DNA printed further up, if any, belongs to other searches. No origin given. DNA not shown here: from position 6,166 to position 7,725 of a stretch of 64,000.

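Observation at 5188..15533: Candidate carrier-protein-centred ligase / PLP / peptidase locus with AAA+-vWA and J-domain partners (possible undescribed system)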

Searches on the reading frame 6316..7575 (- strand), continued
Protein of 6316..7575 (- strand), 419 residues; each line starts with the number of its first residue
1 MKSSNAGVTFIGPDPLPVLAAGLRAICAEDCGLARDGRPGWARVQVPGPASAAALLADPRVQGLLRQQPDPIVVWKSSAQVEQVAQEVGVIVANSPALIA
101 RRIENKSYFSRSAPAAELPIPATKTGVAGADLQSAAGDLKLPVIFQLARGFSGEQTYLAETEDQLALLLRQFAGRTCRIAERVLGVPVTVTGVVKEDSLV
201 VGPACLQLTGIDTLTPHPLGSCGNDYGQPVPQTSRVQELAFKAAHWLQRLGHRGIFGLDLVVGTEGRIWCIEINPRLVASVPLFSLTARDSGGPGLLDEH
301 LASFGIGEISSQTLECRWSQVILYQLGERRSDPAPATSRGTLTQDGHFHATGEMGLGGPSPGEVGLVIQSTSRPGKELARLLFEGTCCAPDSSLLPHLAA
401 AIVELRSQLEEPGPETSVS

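Call 70: search_protein_families(library=ncbifam, proteins=[L075:2091-3416:+, L075:3905-5362:+, L075:3418-4032:+, L059:2719-3435:+, L059:6277-8022:+, L059:52-1533:+, L075:9710-11089:+, L075:8877-9713:+, L075:7915-8631:+], max_evalue=0.001)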
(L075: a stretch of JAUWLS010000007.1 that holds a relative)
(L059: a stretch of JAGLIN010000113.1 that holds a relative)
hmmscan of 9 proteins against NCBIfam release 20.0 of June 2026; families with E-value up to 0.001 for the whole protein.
L075:2091-3416:+ (441 aa): 27 families (the best 25 are shown)
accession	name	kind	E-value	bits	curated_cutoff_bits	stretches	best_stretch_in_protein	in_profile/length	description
NF001126.0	PRK00139.1-4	equivalog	2.5e-113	379.2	373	1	26-435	92-483/486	UDP-N-acetylmuramoyl-L-alanyl-D-glutamate--2,6-diaminopimelate ligase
TIGR01085.1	murE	subfamily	1.1e-107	360.9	257.3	2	28-377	75-438/472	UDP-N-acetylmuramyl-tripeptide synthetase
NF001124.0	PRK00139.1-2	equivalog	1.3e-93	314.4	476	1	28-436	101-494/500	UDP-N-acetylmuramoyl-L-alanyl-D-glutamate--2,6-diaminopimelate ligase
NF008896.0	PRK11929.1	equivalog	1.1e-90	304.9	1023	1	28-435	102-499/965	bifunctional UDP-N-acetylmuramoyl-L-alanyl-D-glutamate--2,6-diaminopimelate ligase MurE/UDP-N-acetylmuramoyl-tripeptide--D-alanyl-D-alanine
NF001123.0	PRK00139.1-1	equivalog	1e-74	252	586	2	30-380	99-459/493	UDP-N-acetylmuramoyl-L-alanyl-D-glutamate--2,6-diaminopimelate ligase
NF010628.0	PRK14022.1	equivalog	1.9e-68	231.3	536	1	27-412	100-458/483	UDP-N-acetylmuramoyl-L-alanyl-D-glutamate--L-lysine ligase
NF001130.0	PRK00139.2-4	equivalog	5.6e-45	154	715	2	24-185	95-260/516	UDP-N-acetylmuramoyl-L-alanyl-D-glutamate--2,6-diaminopimelate ligase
TIGR02068.2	cya_phycin_syn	equivalog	2e-36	125.3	850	1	35-390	476-855/862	cyanophycin synthetase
NF001129.0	PRK00139.2-3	equivalog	8.7e-35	120.2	762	1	26-416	106-496/517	UDP-N-acetylmuramoyl-L-alanyl-D-glutamate--2,6-diaminopimelate ligase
NF001131.0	PRK00139.2-5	equivalog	1.7e-34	119.5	1000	1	24-373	95-444/483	UDP-N-acetylmuramoyl-L-alanyl-D-glutamate--2,6-diaminopimelate ligase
NF010623.0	PRK14016.1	subfamily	2.5e-32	112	877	1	37-395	479-861/871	cyanophycin synthetase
NF001127.0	PRK00139.2-1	equivalog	9.2e-32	110.4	997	2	24-204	95-281/520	UDP-N-acetylmuramoyl-L-alanyl-D-glutamate--2,6-diaminopimelate ligase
TIGR01087.1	murD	equivalog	6.5e-25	88.1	211.95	2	106-292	150-338/441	UDP-N-acetylmuramoyl-L-alanine--D-glutamate ligase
TIGR01082.1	murC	equivalog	1.4e-23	83.7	335.1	1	123-298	161-344/449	UDP-N-acetylmuramate--L-alanine ligase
NF053645.1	pMurC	equivalog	2.4e-23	82.6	560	2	194-345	285-437/492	pseudomurein biosynthesis peptide ligase pMurC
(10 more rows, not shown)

L075:3905-5362:+ (485 aa): 21 families
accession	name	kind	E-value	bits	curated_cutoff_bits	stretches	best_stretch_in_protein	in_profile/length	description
TIGR01082.1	murC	equivalog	2.3e-62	211.5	335.1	2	55-294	1-234/449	UDP-N-acetylmuramate--L-alanine ligase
TIGR01081.1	mpl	equivalog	1.7e-44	152.6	388.7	2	55-290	1-239/448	UDP-N-acetylmuramate:L-alanyl-gamma-D-glutamyl-meso-diaminopimelate ligase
NF011171.0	PRK14573.1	equivalog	8.1e-32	110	1015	2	290-469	255-435/809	bifunctional UDP-N-acetylmuramate--L-alanine ligase/D-alanine--D-alanine ligase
TIGR01087.1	murD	equivalog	5.7e-22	78.4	211.95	1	56-360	2-326/441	UDP-N-acetylmuramoyl-L-alanine--D-glutamate ligase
NF053645.1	pMurC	equivalog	1.2e-15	57.2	560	2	58-281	3-231/492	pseudomurein biosynthesis peptide ligase pMurC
TIGR01085.1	murE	subfamily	6e-15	55.1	257.3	1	290-383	270-363/472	UDP-N-acetylmuramyl-tripeptide synthetase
NF053647.1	pMurD2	equivalog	8.7e-15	54.5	550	1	232-353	177-291/405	pseudomurein biosynthesis peptide ligase pMurD2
NF001126.0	PRK00139.1-4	equivalog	3.8e-14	52.1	373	1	291-383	282-374/486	UDP-N-acetylmuramoyl-L-alanyl-D-glutamate--2,6-diaminopimelate ligase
NF008896.0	PRK11929.1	equivalog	4.7e-12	44.6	1023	1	290-384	294-391/965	bifunctional UDP-N-acetylmuramoyl-L-alanyl-D-glutamate--2,6-diaminopimelate ligase MurE/UDP-N-acetylmuramoyl-tripeptide--D-alanyl-D-alanine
TIGR01143.1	murF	subfamily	1.2e-10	40.9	288.6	0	301-380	248-328/418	UDP-N-acetylmuramoyl-tripeptide--D-alanyl-D-alanine ligase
NF033197.0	F430_CfbE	equivalog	1.4e-10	40.7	250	1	253-347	235-311/430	coenzyme F430 synthase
NF001124.0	PRK00139.1-2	equivalog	1.5e-10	40.4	476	1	291-384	291-383/500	UDP-N-acetylmuramoyl-L-alanyl-D-glutamate--2,6-diaminopimelate ligase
NF010628.0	PRK14022.1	equivalog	2.3e-10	39.8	536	1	293-382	284-371/483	UDP-N-acetylmuramoyl-L-alanyl-D-glutamate--L-lysine ligase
NF053646.1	pMurD1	equivalog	3.8e-10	39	610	1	298-374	274-351/465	pseudomurein biosynthesis peptide ligase pMurD1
NF053648.1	pMurE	equivalog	2e-09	36.7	600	1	309-384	288-360/464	pseudomurein biosynthesis peptide ligase pMurE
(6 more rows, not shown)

L075:3418-4032:+ (204 aa): 2 families
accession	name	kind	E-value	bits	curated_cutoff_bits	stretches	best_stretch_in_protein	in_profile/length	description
NF002343.0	PRK01305.1-4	equivalog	0.00015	21.1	267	1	137-203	178-245/256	arginyltransferase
NF002346.0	PRK01305.2-3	equivalog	0.00081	18.9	170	1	100-202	141-245/247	arginyltransferase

L059:2719-3435:+ (238 aa): 0 families

L059:6277-8022:+ (581 aa): 188 families (the best 25 are shown)
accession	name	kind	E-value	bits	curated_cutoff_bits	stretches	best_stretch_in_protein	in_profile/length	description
TIGR02203.1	MsbA_lipidA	equivalog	1.9e-125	419.6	602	1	11-574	2-569/572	lipid A export permease/ATP-binding protein MsbA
TIGR02204.1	MsbA_rel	hypoth_equivalog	7e-123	411.3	780.4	1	4-574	3-575/576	ABC transporter, permease/ATP-binding protein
NF010178.0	PRK13657.1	equivalog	5e-117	391.8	733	1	12-576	12-572/588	glucan ABC transporter ATP-binding protein/ permease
NF045513.1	HepA_fam_ABC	equivalog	1.1e-113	380.8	725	1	72-574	112-609/610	heterocyst formation ABC transporter subunit HepA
TIGR00958.1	3a01208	subfamily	6.5e-106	355.2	874.6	1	9-570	148-710/711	antigen peptide transporter 2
TIGR01846.1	type_I_sec_HlyB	subfamily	7e-102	341.9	725.55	1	14-575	134-693/694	type I secretion system permease/ATPase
NF008381.0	PRK11176.1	equivalog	2.7e-98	329.8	867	1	7-574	13-579/582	lipid A ABC transporter ATP-binding protein/permease MsbA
NF052233.1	CphA_assoc_ABC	equivalog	1.7e-95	321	880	1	10-575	175-744/766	cyanophycin metabolism-associated ABC transporter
TIGR01192.1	chvA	subfamily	1.9e-92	310.8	585.4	1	11-572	11-568/585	glucan export ABC transporter ATP-binding protein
TIGR03797.1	NHLM_micro_ABC2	equivalog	3.6e-92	310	709.4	1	8-574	125-685/686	NHLP bacteriocin export ABC transporter permease/ATPase subunit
TIGR03375.1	type_I_sec_LssB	subfamily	1.1e-88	298.2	693.1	1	10-563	140-691/696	type I secretion system permease/ATPase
TIGR03796.1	NHLM_micro_ABC1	equivalog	2.1e-85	287.4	853.3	1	8-571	143-709/710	NHLP family bacteriocin export ABC transporter peptidase/permease/ATPase subunit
NF008056.1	PRK10790.1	equivalog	4.2e-78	263.3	746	1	6-578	10-579/584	SmdB family multidrug efflux ABC transporter permease/ATP-binding protein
TIGR01193.1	bacteriocin_ABC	subfamily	5.1e-76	256.7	523.85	1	12-571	149-706/708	peptide cleavage/export ABC transporter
NF008055.0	PRK10789.1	equivalog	9.6e-76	255.5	845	1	9-576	7-573/590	SmdA family multidrug ABC transporter permease/ATP-binding protein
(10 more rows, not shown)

L059:52-1533:+ (493 aa): 8 families
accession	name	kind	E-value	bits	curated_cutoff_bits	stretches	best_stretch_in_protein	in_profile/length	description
NF005096.0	PRK06524.1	equivalog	1.9e-44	151.6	684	1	25-439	16-432/493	biotin carboxylase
TIGR01369.1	CPSaseII_lrg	equivalog_domain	6.8e-11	40.5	1027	1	130-340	649-852/1052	carbamoyl-phosphate synthase (glutamine-hydrolyzing) large subunit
NF005315.0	PRK06849.1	equivalog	1.2e-08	34.4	406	1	136-341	102-287/389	hypothetical protein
NF003671.0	PRK05294.1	equivalog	1.2e-06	26.5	599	1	130-340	646-849/1058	carbamoyl-phosphate synthase large subunit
NF004679.0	PRK06019.1-5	equivalog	7.2e-06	25.1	326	1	148-329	97-268/376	5-(carboxyamino)imidazole ribonucleotide synthase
TIGR01205.1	D_ala_D_alaTIGR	subfamily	1e-05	24.7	245.65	1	134-327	90-285/318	D-alanine--D-alanine ligase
NF002378.0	PRK01372.1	subfamily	0.00023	20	243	1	150-326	100-268/305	D-alanine--D-alanine ligase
TIGR01161.1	purK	equivalog_domain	0.00095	18.5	318.4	0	95-329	37-266/362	5-(carboxyamino)imidazole ribonucleotide synthase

L075:9710-11089:+ (459 aa): 9 families
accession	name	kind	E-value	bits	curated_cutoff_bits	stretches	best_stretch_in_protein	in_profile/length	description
NF005096.0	PRK06524.1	equivalog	6.1e-40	136.7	684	1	76-384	89-405/493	biotin carboxylase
TIGR01369.1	CPSaseII_lrg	equivalog_domain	6.4e-08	30.7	1027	1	110-318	648-855/1052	carbamoyl-phosphate synthase (glutamine-hydrolyzing) large subunit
NF005315.0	PRK06849.1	equivalog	1.9e-07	30.5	406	1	123-312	108-284/389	hypothetical protein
TIGR00768.1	rimK_fam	subfamily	1.2e-05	24.8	143.4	1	104-198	61-153/276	RimK family alpha-L-glutamate ligase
NF009110.0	PRK12458.1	subfamily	0.00018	20.6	408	1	106-199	111-200/349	glutathione synthetase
NF040722.1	MfnD_Meth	equivalog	0.00035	20.1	400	1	255-339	205-282/288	tyramine--L-glutamate ligase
NF003671.0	PRK05294.1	equivalog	0.00047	17.9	599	0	106-310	641-844/1058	carbamoyl-phosphate synthase large subunit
TIGR01161.1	purK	equivalog_domain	0.00054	19.3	318.4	0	112-304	80-266/362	5-(carboxyamino)imidazole ribonucleotide synthase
NF004679.0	PRK06019.1-5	equivalog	0.00089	18.2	326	0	115-304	85-268/376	5-(carboxyamino)imidazole ribonucleotide synthase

L075:8877-9713:+ (278 aa): 28 families (the best 25 are shown)
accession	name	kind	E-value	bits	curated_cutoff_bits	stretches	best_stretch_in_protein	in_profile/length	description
NF006205.0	PRK08329.1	equivalog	8.8e-32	110.4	358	1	9-271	71-338/347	threonine synthase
NF005035.0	PRK06450.1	equivalog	2.4e-20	72.7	301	1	5-275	60-333/338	threonine synthase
NF004170.0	PRK05638.1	equivalog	6.1e-20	71.2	421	1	11-275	81-354/442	threonine synthase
NF004996.0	PRK06381.1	equivalog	6.3e-19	68.1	266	1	6-275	27-317/319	threonine synthase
NF006050.0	PRK08197.1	equivalog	7.3e-19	67.8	303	1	9-259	95-363/406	threonine synthase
NF005292.0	PRK06815.1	equivalog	2.3e-13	49.9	371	1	11-180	37-210/320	threonine/serine dehydratase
NF005680.0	PRK07476.1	equivalog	1.6e-11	43.8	413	1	11-172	39-204/326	hydroxyectoine utilization dehydratase EutB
TIGR00260.1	thrC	equivalog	3e-11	43.1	167.1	1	5-275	34-334/340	threonine synthase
TIGR01127.1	ilvA_1Cterm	equivalog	5.1e-11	42.2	378.75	1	12-202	17-214/380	threonine ammonia-lyase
TIGR03945.1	PLP_SbnA_fam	equivalog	6.5e-10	38.6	349.95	1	11-173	23-200/304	2,3-diaminopropionate biosynthesis protein SbnA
NF006094.0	PRK08246.1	subfamily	1.5e-09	37.7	331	1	10-236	37-263/310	serine/threonine dehydratase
NF006389.0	PRK08638.1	equivalog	3.1e-09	36.2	453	1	12-253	44-291/333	bifunctional threonine ammonia-lyase/L-serine ammonia-lyase TdcB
NF006674.0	PRK09224.1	subfamily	3.3e-09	36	577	1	11-181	41-216/508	threonine ammonia-lyase IlvA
NF006390.0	PRK08639.1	equivalog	5.7e-09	35.4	421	1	11-250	41-290/418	threonine ammonia-lyase IlvA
TIGR02079.1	THD1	equivalog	8.3e-09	34.7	440.55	1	11-187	32-217/410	threonine ammonia-lyase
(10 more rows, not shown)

L075:7915-8631:+ (238 aa): 0 families

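Call 83: search_protein_families(library=ncbifam, proteins=[L013:5373-6467:+, L013:4972-5376:+], max_evalue=0.00001)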
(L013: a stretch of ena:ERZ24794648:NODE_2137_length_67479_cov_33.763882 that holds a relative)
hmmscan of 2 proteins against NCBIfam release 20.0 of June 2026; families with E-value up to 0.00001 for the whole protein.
L013:5373-6467:+ (364 aa): 8 families
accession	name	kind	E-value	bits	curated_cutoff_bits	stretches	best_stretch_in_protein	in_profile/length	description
NF003740.0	PRK05337.1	equivalog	9.4e-87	291.3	207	1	8-301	3-300/340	beta-N-acetylhexosaminidase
NF052329.1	XyloArabinsidase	equivalog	6.7e-21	74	1050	1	89-278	116-304/750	beta-xylosidase/alpha-l-arabinosidase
NF052331.1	Bet13-16Glucosase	equivalog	1.5e-19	69.7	1330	1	93-351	105-365/750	exo-beta-d-1,3/1,6-glucosidase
NF041579.1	betaxyl_Flavo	equivalog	2.1e-13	49.3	1350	1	89-293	90-302/716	beta-xylosidase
NF011678.0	PRK15098.1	equivalog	2.8e-13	49.2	666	1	95-277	131-316/765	beta-glucosidase BglX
NF052330.1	BetGlucosiCelf0468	equivalog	2.8e-13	49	1300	1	91-253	64-224/817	beta-d-glucosidase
NF041610.1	alph_arabinopyran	equivalog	7e-10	37.7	1300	1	79-258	56-226/738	exo-alpha-(1->6)-L-arabinopyranosidase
NF041776.1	xylosidase_Xyl3A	equivalog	2.2e-07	29.2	1250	1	137-258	133-257/846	xylan 1,4-beta-xylosidase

L013:4972-5376:+ (134 aa): 1 family
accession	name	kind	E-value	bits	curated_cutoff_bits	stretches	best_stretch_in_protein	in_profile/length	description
TIGR03081.1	metmalonyl_epim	equivalog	7.8e-43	146.1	114.95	1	4-130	1-129/129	methylmalonyl-CoA epimerase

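Call 89: search_protein_families(library=padloc, proteins=[window:6316-7575:-], max_evalue=0.001)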
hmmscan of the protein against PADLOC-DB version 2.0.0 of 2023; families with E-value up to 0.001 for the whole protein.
window:6316-7575:- (419 aa): 0 families

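Call 92: search_protein_families(library=pfam, proteins=[L076:2033-3268:+, L076:1928-3445:-, L076:3364-6363:+, L076:6448-9723:+, L076:11167-12264:-, L076:12186-13004:+, L076:13609-14679:+, L076:10489-12030:+], max_evalue=0.0001)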
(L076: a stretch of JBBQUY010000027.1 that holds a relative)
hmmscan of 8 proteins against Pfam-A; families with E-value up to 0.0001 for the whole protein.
L076:2033-3268:+ (411 aa): 1 family
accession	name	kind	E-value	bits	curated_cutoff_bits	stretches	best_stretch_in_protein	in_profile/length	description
PF00285.26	Citrate_synt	-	3.4e-99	332.7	27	1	35-396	1-357/357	Citrate synthase, C-terminal domain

L076:1928-3445:- (505 aa): 0 families

L076:3364-6363:+ (999 aa): 4 families
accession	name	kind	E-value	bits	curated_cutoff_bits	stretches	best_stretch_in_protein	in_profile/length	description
PF00176.29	SNF2-rel_dom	-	3.8e-64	217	24.9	1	500-790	1-289/290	SNF2-related domain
PF12419.13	DUF3670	-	1e-36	126.1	27.6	1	314-451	2-135/136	SNF2 Helicase protein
PF00271.37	Helicase_C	-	3.9e-19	69.4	23.5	1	811-920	8-110/110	Helicase conserved C-terminal domain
PF04851.21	ResIII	-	4.9e-07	30.2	22.5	1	496-659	3-163/164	Type III restriction enzyme, res subunit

L076:6448-9723:+ (1091 aa): 4 families
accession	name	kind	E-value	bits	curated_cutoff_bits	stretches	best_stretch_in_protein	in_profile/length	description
PF14870.12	PSII_BNR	-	1.8e-22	80.4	27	1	532-818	9-301/303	Photosynthesis system II assembly factor YCF48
PF15902.12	Sortilin-Vps10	-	3.1e-19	69.5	33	1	608-670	2-67/446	Sortilin, neurotensin receptor 3,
PF02012.26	BNR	-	1.6e-06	27.7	27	0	565-574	2-11/12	BNR/Asp-box repeat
PF19755.4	DUF6242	-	4.4e-05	23.9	29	0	750-826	141-217/217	Domain of unknown function (DUF6242)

L076:11167-12264:- (365 aa): 2 families
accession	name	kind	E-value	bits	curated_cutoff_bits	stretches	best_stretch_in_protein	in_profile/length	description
PF13743.12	Thioredoxin_5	-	2.8e-06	27.6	27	1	91-247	3-151/186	Thioredoxin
PF01323.26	DSBA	-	3e-06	27.6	25.6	1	88-248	2-161/191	DSBA-like thioredoxin domain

L076:12186-13004:+ (272 aa): 0 families

L076:13609-14679:+ (356 aa): 0 families

L076:10489-12030:+ (513 aa): 0 families
